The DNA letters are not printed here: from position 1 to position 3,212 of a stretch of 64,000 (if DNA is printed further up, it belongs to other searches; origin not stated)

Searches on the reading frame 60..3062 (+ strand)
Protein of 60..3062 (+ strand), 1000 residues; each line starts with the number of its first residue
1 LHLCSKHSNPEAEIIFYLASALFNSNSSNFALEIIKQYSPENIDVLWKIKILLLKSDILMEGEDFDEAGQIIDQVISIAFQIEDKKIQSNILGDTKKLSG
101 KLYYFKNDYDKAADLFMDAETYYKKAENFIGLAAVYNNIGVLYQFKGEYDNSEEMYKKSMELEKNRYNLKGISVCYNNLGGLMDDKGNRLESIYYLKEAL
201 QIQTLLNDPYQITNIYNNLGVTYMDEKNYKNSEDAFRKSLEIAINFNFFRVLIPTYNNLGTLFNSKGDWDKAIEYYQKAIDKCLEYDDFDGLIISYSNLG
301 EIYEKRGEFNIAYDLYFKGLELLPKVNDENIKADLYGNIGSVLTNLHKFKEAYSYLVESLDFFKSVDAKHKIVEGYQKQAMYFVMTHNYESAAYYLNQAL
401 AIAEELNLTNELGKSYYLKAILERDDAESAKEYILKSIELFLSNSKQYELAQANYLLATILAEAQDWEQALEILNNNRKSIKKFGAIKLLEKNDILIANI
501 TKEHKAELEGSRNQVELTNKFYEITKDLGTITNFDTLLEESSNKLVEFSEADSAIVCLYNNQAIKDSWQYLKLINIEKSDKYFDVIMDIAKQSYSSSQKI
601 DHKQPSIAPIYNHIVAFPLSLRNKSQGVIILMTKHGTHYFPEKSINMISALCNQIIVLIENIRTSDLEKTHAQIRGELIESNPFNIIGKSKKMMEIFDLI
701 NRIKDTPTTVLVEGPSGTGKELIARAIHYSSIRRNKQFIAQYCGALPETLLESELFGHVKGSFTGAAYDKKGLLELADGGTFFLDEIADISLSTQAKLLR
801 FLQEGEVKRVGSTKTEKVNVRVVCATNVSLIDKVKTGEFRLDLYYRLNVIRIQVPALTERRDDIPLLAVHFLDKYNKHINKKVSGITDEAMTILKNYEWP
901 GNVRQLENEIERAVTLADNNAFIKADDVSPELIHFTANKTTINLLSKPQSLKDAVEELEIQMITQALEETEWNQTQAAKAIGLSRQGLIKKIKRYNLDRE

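Call 67: search_protein_families(library=pfam, max_evalue=0.00001, proteins=[window:60-3062:+])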
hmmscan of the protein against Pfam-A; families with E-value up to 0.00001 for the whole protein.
window:60-3062:+ (1000 aa): 16 families
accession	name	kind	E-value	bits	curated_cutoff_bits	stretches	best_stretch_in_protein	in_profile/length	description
PF00158.32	Sigma54_activat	-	6e-67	225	20.2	1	686-853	1-168/168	Sigma-54 interaction domain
PF13424.12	TPR_12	-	1.4e-44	150.6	30.1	3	255-323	5-75/77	Tetratricopeptide repeat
PF25601.1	AAA_lid_14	-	1.2e-26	92.8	27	1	859-938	2-80/87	AAA+ ATPase lid domain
PF00515.34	TPR_1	-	1.5e-26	91.5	27.8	1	255-281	3-29/34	Tetratricopeptide repeat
PF07719.23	TPR_2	-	2.2e-24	83.9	27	0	215-243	3-31/34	Tetratricopeptide repeat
PF14532.12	Sigma54_activ_2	-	8.1e-23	81.6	25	1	687-857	1-138/138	Sigma-54 interaction domain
PF13374.12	TPR_10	-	6.3e-22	77.3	27.5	0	133-162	2-31/42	Tetratricopeptide repeat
PF13181.12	TPR_8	-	1.3e-21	75.2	25.7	0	134-165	2-33/34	Tetratricopeptide repeat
PF13176.12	TPR_7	-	2.5e-19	68.1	27.9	0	256-282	2-28/36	Tetratricopeptide repeat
PF17874.7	TPR_MalT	-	4.6e-17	62.7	45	1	240-503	28-292/336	MalT-like TPR region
PF02954.25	HTH_8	-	1.5e-13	50.7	22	1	955-995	2-42/42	Bacterial regulatory protein, Fis family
PF24885.1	TPR_NPHP3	-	2.9e-09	37.1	100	0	158-279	83-209/239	Nephrocystin-3 TPR domain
PF14938.12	SNAP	-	2.8e-07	30.8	25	0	258-458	40-243/282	Soluble NSF attachment protein, SNAP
PF13428.12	TPR_14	-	8.9e-07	29.4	23.5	0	259-283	7-31/44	Tetratricopeptide repeat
PF13432.12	TPR_16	-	1.1e-06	29.4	32.7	0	257-281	35-59/65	Tetratricopeptide repeat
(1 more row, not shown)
